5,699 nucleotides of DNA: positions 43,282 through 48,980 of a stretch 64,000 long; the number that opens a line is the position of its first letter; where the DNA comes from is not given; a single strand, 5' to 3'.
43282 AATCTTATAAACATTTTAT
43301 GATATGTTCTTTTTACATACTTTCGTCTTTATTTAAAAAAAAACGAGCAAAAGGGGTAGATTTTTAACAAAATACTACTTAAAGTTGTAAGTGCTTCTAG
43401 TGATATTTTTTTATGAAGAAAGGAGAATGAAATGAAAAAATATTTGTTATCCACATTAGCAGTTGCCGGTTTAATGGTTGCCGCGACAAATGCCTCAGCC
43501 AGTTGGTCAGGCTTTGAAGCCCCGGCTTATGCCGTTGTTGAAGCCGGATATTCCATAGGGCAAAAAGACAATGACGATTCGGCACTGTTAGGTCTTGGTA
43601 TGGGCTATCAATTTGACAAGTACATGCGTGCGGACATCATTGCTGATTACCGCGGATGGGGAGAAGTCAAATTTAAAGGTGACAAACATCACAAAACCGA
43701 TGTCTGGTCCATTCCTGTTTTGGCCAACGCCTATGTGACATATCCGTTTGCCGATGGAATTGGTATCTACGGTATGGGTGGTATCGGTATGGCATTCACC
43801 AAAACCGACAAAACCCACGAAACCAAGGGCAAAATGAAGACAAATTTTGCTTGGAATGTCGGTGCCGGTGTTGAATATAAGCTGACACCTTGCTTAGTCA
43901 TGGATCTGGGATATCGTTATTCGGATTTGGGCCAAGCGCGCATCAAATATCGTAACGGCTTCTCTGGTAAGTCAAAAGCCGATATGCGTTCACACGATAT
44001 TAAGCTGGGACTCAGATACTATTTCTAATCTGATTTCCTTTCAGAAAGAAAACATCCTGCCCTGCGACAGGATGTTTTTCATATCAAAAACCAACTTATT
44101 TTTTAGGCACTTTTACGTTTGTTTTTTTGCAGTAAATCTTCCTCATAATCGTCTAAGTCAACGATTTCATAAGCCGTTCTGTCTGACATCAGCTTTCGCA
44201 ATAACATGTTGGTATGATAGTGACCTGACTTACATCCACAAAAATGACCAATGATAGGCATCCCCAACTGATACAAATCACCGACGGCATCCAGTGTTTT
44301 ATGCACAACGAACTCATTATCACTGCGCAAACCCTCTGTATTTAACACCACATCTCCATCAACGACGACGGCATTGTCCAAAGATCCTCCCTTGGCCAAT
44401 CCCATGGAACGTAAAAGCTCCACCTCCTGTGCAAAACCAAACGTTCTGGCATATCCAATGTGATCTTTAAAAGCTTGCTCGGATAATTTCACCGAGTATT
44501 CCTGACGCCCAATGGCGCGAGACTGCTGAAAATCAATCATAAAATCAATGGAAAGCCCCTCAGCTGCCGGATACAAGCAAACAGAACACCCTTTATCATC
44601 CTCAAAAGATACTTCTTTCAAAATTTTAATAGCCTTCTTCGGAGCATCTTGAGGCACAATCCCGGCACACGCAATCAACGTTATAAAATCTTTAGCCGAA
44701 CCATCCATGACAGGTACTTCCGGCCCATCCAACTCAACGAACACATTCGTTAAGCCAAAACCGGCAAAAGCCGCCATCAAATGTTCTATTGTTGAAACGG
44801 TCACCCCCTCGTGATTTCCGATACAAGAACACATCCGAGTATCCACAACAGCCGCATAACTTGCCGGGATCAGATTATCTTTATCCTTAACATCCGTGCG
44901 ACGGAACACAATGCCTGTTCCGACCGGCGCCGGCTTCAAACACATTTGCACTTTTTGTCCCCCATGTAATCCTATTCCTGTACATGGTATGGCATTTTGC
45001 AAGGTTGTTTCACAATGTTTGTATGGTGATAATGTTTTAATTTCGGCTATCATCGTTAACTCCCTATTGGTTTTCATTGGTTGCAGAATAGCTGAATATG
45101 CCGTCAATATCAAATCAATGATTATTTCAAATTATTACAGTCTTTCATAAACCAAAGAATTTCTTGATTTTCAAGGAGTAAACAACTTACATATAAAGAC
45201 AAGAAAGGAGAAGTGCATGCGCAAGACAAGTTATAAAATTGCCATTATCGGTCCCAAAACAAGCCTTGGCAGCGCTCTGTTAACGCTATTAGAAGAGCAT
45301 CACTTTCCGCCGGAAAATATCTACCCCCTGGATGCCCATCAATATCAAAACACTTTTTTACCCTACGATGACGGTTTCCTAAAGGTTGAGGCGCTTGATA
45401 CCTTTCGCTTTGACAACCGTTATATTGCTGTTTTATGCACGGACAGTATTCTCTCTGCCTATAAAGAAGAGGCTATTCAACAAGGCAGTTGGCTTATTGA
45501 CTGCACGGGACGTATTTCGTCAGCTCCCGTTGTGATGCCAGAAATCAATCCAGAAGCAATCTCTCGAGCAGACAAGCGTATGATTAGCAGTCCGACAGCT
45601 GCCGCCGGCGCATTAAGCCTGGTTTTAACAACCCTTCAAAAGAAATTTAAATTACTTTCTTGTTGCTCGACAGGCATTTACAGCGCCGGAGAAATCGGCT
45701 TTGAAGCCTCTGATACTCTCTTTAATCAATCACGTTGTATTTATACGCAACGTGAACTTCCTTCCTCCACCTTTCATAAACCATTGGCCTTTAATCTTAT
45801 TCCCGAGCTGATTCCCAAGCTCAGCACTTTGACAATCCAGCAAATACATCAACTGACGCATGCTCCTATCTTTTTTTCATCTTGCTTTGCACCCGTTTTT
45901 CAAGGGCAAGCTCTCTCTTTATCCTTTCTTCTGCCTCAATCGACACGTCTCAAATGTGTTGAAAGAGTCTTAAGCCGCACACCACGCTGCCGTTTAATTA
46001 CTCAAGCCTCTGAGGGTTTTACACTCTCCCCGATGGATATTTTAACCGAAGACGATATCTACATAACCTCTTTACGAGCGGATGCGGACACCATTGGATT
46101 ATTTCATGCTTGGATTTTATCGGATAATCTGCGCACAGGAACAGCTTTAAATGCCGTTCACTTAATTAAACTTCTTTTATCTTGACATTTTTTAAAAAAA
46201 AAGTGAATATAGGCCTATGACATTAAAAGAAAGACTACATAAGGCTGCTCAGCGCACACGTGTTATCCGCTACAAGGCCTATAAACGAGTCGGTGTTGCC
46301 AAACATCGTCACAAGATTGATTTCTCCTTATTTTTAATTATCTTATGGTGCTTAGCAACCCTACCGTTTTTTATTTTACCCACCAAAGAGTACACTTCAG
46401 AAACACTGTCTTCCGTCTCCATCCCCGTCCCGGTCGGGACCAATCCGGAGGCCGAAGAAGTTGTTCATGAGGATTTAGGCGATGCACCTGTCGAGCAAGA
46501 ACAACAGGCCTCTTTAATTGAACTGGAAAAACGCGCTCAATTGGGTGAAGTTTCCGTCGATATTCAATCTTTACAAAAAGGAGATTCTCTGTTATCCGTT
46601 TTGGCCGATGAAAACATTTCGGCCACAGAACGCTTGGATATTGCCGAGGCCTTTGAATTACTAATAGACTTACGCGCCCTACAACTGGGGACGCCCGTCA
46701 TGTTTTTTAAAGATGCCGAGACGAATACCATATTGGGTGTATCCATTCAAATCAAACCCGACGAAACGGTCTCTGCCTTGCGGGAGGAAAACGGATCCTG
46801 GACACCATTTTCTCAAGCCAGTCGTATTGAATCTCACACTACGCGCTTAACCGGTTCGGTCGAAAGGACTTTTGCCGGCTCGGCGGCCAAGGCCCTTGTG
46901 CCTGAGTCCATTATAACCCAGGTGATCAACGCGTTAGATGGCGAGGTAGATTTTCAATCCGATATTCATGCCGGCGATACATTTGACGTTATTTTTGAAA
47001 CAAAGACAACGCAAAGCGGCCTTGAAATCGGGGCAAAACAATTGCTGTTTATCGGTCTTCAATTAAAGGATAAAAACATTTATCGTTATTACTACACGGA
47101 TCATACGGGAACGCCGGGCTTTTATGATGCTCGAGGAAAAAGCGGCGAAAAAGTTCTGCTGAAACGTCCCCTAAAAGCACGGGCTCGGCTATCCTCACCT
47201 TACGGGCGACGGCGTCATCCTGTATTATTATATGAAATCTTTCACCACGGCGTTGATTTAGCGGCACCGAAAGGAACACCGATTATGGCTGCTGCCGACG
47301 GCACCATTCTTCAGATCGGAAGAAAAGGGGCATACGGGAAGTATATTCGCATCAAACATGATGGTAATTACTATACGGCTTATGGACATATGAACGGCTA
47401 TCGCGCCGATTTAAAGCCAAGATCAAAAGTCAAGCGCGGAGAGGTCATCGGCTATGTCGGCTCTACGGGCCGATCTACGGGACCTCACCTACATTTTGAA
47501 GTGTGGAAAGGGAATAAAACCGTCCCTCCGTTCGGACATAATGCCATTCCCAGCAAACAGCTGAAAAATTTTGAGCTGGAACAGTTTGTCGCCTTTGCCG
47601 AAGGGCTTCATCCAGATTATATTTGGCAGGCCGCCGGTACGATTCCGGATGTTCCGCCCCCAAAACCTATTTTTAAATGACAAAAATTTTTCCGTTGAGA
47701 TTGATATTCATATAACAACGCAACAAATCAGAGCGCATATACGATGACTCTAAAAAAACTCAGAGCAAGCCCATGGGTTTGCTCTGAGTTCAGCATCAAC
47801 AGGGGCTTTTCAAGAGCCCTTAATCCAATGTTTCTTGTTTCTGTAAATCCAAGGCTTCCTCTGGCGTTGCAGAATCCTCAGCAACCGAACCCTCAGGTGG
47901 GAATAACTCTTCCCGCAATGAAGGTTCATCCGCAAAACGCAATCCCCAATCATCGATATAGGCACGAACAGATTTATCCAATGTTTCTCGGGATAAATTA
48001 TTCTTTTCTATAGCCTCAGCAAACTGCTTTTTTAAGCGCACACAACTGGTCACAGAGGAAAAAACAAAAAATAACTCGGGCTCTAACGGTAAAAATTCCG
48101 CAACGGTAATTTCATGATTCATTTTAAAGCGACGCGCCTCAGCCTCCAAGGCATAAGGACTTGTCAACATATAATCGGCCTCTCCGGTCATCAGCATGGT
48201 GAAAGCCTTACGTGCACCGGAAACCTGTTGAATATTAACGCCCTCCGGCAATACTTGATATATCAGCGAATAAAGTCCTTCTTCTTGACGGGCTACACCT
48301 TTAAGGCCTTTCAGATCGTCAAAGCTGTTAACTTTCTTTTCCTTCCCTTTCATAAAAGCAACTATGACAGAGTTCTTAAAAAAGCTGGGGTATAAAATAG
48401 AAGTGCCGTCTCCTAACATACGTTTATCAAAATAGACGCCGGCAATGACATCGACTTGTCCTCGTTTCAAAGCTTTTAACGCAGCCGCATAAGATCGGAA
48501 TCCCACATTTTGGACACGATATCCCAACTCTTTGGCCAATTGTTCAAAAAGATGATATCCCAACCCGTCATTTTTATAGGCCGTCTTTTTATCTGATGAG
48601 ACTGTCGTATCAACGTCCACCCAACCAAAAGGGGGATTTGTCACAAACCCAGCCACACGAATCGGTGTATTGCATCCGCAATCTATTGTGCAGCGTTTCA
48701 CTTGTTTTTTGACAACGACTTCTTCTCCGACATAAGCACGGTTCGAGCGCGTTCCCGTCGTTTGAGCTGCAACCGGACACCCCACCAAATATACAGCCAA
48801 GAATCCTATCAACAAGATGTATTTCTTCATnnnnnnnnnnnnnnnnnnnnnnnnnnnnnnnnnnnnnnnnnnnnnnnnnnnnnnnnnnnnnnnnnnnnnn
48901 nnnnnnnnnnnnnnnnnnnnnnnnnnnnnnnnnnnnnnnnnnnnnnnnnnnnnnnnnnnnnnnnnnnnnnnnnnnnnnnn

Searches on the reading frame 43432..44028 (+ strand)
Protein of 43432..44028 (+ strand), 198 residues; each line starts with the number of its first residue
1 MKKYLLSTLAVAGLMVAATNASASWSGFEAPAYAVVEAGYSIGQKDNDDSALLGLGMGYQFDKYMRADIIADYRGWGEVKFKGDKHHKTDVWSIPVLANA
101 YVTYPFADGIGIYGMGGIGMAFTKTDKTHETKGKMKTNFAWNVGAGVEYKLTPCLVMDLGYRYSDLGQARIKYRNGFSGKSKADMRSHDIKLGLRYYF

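Call 16: search_protein_families(library=pfam, proteins=[window:43432-44028:+], max_evalue=0.001)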
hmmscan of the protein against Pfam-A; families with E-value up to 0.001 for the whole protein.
window:43432-44028:+ (198 aa): 4 families
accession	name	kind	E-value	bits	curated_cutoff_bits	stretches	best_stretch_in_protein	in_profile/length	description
PF13505.12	OMP_b-brl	-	5.9e-19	69.3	28.7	1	9-198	3-175/175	Outer membrane protein beta-barrel domain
PF01389.23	OmpA_membrane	-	3.1e-11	43.8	21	1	44-174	28-160/180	OmpA-like transmembrane domain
PF02462.21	Opacity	-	1.5e-06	28.7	21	1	57-198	1-126/126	Opacity family porin protein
PF02530.20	Porin_2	-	0.00027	20.9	22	0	131-174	298-339/357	Porin subfamily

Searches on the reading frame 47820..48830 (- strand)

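Call 16: search_protein_families(library=pfam, proteins=[window:47820-48830:-], max_evalue=0.001)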
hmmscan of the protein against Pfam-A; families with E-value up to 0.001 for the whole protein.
window:47820-48830:- (336 aa): 3 families
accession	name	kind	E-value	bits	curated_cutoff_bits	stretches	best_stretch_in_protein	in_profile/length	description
PF04069.17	OpuAC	-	0.00014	22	21.2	1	93-212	18-145/257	Substrate binding domain of ABC-type glycine betaine transport system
PF12974.12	Phosphonate-bd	-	0.00016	21.6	27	1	94-129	19-54/242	ABC transporter, phosphonate, periplasmic substrate-binding protein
PF00497.25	SBP_bac_3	-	0.00029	21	26.4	1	64-133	8-67/132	Bacterial extracellular solute-binding proteins, family 3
